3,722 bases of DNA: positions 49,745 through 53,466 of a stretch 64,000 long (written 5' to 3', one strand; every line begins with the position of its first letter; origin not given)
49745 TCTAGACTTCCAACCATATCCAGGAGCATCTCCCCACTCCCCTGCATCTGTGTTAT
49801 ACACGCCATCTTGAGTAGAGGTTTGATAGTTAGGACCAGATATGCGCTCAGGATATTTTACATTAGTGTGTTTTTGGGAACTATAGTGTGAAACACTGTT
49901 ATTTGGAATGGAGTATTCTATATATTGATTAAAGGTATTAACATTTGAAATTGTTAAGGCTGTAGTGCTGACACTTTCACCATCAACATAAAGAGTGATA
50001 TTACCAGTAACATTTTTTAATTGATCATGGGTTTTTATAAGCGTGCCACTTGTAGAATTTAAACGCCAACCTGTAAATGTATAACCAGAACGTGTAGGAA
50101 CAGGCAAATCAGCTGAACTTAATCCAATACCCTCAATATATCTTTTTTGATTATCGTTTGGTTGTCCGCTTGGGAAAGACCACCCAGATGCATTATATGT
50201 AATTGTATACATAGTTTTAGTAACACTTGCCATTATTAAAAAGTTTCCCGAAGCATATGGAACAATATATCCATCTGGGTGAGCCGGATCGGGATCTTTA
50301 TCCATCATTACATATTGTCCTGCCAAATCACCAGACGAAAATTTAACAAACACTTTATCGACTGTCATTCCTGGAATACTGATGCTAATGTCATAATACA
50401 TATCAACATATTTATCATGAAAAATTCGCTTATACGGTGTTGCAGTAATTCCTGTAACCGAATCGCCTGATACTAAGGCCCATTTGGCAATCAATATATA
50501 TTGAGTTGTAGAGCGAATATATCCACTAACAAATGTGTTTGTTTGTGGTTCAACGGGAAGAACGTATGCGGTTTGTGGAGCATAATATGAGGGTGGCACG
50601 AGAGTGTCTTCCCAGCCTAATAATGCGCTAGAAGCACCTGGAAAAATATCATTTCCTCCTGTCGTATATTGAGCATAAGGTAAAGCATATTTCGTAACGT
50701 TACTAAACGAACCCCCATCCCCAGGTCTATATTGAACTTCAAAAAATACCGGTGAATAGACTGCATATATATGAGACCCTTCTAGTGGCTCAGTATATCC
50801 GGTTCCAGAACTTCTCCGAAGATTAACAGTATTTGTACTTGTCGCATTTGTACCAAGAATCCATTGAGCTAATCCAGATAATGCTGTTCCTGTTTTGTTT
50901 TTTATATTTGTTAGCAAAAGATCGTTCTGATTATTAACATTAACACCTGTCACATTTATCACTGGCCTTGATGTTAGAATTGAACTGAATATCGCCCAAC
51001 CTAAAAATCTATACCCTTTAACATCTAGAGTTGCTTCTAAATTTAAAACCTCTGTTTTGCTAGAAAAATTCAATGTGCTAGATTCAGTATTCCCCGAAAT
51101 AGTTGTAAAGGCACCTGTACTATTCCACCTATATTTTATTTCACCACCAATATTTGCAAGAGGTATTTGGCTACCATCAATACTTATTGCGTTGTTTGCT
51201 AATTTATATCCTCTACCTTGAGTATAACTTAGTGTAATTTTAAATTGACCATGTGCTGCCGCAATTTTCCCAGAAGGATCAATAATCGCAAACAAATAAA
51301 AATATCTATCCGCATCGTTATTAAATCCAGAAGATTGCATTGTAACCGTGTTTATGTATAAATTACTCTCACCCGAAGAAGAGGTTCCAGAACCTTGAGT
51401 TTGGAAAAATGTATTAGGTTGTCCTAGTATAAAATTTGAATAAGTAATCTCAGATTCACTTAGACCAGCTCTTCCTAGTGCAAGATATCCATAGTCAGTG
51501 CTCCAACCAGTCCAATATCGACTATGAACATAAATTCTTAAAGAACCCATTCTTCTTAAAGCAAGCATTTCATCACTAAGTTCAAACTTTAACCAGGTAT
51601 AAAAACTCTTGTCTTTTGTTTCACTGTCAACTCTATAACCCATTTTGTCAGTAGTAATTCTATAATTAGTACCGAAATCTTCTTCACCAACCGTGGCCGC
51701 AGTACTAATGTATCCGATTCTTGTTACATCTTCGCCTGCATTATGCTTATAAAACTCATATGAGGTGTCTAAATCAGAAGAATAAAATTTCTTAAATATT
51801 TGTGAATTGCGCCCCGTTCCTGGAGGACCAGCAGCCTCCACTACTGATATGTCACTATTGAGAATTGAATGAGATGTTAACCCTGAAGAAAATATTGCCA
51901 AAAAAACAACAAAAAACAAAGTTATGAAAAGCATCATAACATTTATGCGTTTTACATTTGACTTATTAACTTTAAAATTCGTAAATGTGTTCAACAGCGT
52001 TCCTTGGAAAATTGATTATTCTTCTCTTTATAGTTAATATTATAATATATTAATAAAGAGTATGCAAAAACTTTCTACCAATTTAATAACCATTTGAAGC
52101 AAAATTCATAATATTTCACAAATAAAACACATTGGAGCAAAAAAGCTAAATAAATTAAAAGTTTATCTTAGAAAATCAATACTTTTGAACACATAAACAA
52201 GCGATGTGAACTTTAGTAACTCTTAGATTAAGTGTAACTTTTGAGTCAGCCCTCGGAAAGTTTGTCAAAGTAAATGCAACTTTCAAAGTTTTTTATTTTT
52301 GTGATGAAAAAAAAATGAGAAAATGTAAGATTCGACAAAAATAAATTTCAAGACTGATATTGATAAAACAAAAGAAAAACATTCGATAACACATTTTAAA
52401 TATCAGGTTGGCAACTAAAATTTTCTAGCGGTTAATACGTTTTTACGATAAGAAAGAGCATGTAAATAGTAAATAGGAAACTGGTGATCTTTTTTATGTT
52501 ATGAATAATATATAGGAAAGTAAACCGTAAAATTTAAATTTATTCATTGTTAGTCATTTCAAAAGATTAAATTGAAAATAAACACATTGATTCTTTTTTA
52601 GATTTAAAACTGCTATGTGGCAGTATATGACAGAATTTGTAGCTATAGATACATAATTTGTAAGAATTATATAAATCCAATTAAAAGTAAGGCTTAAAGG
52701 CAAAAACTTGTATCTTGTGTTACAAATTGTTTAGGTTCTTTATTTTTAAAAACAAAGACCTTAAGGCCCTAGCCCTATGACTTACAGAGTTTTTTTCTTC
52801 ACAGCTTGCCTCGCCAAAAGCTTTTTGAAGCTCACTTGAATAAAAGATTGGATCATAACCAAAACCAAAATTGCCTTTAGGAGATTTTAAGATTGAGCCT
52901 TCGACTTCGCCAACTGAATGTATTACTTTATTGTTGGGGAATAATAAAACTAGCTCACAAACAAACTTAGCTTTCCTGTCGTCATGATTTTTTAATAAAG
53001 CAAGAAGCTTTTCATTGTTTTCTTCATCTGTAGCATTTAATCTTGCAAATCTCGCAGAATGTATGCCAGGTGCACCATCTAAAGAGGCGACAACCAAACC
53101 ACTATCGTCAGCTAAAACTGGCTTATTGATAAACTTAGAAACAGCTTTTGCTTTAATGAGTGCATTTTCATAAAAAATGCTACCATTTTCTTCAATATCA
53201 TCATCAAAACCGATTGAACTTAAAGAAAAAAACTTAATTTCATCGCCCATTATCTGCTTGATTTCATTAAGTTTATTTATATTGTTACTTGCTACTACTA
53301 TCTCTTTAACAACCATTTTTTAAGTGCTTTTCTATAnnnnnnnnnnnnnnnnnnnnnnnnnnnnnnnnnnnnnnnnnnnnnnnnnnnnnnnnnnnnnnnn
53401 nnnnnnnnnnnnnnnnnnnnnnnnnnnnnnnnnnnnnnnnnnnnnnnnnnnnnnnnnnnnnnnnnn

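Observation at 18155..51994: A single 33.8-kb gene encoding an 11,279-aa modular surface protein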

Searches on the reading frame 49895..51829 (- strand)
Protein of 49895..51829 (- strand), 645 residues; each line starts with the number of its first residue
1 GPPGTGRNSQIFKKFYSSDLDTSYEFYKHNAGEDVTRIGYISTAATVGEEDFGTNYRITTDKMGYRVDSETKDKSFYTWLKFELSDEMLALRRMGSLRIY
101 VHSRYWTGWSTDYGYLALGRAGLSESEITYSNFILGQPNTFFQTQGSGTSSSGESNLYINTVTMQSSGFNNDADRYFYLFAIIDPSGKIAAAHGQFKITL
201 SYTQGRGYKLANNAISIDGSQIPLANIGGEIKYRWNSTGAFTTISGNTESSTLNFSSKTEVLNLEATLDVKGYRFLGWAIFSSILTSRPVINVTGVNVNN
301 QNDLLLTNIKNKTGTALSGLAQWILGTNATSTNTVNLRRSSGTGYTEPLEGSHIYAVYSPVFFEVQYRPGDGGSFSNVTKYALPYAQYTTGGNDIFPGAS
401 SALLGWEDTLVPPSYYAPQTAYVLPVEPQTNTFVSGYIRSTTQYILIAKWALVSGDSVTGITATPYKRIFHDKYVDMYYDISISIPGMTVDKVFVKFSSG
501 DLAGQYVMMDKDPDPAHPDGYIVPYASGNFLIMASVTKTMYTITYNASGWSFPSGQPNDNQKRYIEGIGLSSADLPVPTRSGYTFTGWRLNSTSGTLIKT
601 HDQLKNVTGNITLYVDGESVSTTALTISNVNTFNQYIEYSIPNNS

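Call 70: predict_structure(alignment_id=A3)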
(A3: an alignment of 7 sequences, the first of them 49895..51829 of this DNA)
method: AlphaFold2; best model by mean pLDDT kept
length: 645 residues; sequences in the alignment: 7
mean_pLDDT: 54.5   pTM: 0.42
mean pLDDT of the five models: 54.5, 52.3, 50.3, 50.3, 46.4
residues with pLDDT >= 90: 0; 70-90: 146; 50-70: 196; < 50: 303
segments of 3 or more residues with pLDDT < 50: 1-5, 29-32, 46-66, 134-149, 162-170, 218-228, 246-249, 287-306, 363-459, 538-587, 589-597, 599-645
pLDDT, mean of each block of 10 residues (from residue 1): 50 85 70 60 52 35 47 67 81 74 65 66 71 44 44 62 43 75 59 72 58 50 49 75 58 68 74 66 54 41 47 52 58 69 54 66 44 36 45 35 38 34 34 36 37 33 77 76 67 69 66 83 72 59 42 46 39 36 43 46 46 42 31 30 28
secondary structure, 60 per line:
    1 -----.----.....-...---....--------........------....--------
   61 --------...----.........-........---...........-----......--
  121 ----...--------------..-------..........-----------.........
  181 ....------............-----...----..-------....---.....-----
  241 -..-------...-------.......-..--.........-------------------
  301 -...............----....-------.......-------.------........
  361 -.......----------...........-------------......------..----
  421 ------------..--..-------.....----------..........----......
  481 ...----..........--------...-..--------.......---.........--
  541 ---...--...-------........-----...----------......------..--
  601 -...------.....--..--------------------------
elements in order (helices of 4 or more, strands of 3 or more residues): E11-15 E23-26 E38-42 H49-52 E76-84 H86-93 E97-107 E113-118 E151-160 H172-175 E176-184 E191-202 E208-210 H224-227 E231-235 E251-253 E261-267 E273-281 H302-316 E321-324 E332-338 E353-360 E362-368 E379-384 H385-389 E403-408 E446-450 E461-470 E475-483 E488-497 E506-508 E520-526 E530-538 E544-546 E549-551 H559-566 E585-590 E611-615

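Call 88: find_related_loci(query=window:49895-51829:-, collection=metagenome_contigs, flank=10000)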
Query window:49895-51829:- (645 aa) in metagenome_contigs; peptide patterns used: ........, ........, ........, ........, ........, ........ (x = any residue, [..] = any of these).
65 stretches matched a pattern, but none encodes a relative of the query by tblastn (E <= 1e-3).

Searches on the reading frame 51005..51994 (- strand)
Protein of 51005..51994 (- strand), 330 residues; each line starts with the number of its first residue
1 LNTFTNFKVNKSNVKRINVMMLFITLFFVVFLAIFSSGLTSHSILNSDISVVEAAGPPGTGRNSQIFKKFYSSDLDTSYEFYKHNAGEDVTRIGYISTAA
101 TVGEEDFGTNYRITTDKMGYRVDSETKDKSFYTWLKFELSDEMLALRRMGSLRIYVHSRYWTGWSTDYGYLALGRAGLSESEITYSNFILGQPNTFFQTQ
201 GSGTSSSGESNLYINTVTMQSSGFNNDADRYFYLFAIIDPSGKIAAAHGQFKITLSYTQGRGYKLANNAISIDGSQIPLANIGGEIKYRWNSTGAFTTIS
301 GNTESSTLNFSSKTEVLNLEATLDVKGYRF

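Call 28: search_protein_families(library=pfam, proteins=[window:51005-51859:-], max_evalue=1)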
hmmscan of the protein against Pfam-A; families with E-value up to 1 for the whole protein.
window:51005-51859:- (285 aa): 1 family
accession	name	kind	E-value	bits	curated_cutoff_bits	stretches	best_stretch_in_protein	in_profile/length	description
PF21791.3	MDHAR3-like_C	-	0.1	13.2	27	1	25-66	4-42/88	Monodehydroascorbate reductase 3-like, C-terminal domain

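Call 47: search_protein_families(library=ncbifam, proteins=[window:51005-51994:-], max_evalue=1)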
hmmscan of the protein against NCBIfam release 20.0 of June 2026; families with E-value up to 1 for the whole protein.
window:51005-51994:- (330 aa): 1 family
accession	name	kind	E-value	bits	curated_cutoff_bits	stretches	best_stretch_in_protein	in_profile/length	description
NF049921.1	transpos_IS701_2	equivalog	0.039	13.3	250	1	66-135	69-135/318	IS701 family transposase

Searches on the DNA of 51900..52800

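Call 92: search_rna_families(source=window, start=51900, end=52800, threshold=evalue, max_evalue=1)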
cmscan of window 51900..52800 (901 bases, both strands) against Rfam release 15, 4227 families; matches with E-value up to 1: 1.
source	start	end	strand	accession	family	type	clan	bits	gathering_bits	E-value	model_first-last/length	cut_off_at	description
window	52020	52067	-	RF00026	U6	Gene; snRNA; splicing;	CL00009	16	44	0.43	1-48/105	no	U6 spliceosomal RNA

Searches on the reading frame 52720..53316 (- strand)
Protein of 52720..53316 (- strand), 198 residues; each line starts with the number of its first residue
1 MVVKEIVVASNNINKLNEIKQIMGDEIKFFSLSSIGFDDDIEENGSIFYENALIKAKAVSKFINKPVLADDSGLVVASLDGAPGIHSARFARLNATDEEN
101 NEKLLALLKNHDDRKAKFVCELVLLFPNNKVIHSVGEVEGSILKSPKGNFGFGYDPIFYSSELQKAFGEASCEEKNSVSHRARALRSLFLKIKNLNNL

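Call 12: search_protein_families(library=pfam, proteins=[window:52720-53316:-], max_evalue=0.001)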
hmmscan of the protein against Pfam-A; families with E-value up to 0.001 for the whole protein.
window:52720-53316:- (198 aa): 1 family
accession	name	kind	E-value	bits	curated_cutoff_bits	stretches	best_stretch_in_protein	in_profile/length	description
PF01725.21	Ham1p_like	-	1.5e-60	204.8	22.5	1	6-188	1-183/186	Ham1 family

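Call 20: find_encoding_contigs(protein=window:52720-53316:-, flank=10000, max_places=10)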
Protein window:52720-53316:- (198 aa): 23 contigs read that carry it; 6 places shown.
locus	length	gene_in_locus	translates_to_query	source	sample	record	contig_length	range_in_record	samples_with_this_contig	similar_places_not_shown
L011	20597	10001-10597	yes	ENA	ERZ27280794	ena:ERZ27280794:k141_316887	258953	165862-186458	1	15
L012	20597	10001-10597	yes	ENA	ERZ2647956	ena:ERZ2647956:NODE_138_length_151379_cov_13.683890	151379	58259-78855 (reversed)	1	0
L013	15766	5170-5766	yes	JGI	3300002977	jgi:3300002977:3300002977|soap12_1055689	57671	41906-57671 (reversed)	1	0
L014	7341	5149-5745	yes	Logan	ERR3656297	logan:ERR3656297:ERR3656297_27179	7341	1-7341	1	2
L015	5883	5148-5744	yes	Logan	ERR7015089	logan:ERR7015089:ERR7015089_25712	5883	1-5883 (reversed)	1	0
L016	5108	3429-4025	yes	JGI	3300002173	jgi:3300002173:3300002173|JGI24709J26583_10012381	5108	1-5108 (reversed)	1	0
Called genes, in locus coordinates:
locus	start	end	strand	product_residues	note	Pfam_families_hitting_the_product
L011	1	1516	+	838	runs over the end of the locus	PF00521:DNA_topoisoIV, PF03989:DNA_gyraseA_C (weak)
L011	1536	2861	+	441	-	PF00009:GTP_EFTU (weak), PF01926:MMR_HSR1, PF02421:FeoB_N, PF00009:GTP_EFTU, PF01926:MMR_HSR1, PF02421:FeoB_N, PF04548:AIG1 (weak), PF14714:KH_dom-like, +3 more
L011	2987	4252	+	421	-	PF12897:Asp_aminotransf, PF00155:Aminotran_1_2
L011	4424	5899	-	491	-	PF00478:IMPDH, PF03060:NMO (faint), PF00571:CBS, PF01070:FMN_dh (weak)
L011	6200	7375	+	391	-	PF01996:F420_ligase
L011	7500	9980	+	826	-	PF00933:Glyco_hydro_3, PF01915:Glyco_hydro_3_C, PF14310:Fn3-like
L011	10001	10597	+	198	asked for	PF01725:Ham1p_like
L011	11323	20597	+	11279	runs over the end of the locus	-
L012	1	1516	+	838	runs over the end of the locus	PF00521:DNA_topoisoIV, PF03989:DNA_gyraseA_C (weak)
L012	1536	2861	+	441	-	PF00009:GTP_EFTU (weak), PF01926:MMR_HSR1, PF02421:FeoB_N, PF00009:GTP_EFTU, PF01926:MMR_HSR1, PF02421:FeoB_N, PF04548:AIG1 (weak), PF14714:KH_dom-like, +3 more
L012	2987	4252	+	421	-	PF12897:Asp_aminotransf, PF00155:Aminotran_1_2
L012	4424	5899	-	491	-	PF00478:IMPDH, PF03060:NMO (faint), PF00571:CBS, PF01070:FMN_dh (weak)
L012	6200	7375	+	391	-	PF01996:F420_ligase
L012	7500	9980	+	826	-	PF00933:Glyco_hydro_3, PF01915:Glyco_hydro_3_C, PF14310:Fn3-like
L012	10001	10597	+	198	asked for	PF01725:Ham1p_like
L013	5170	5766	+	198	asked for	PF01725:Ham1p_like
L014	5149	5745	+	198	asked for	PF01725:Ham1p_like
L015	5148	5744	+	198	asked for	PF01725:Ham1p_like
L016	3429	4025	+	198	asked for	PF01725:Ham1p_like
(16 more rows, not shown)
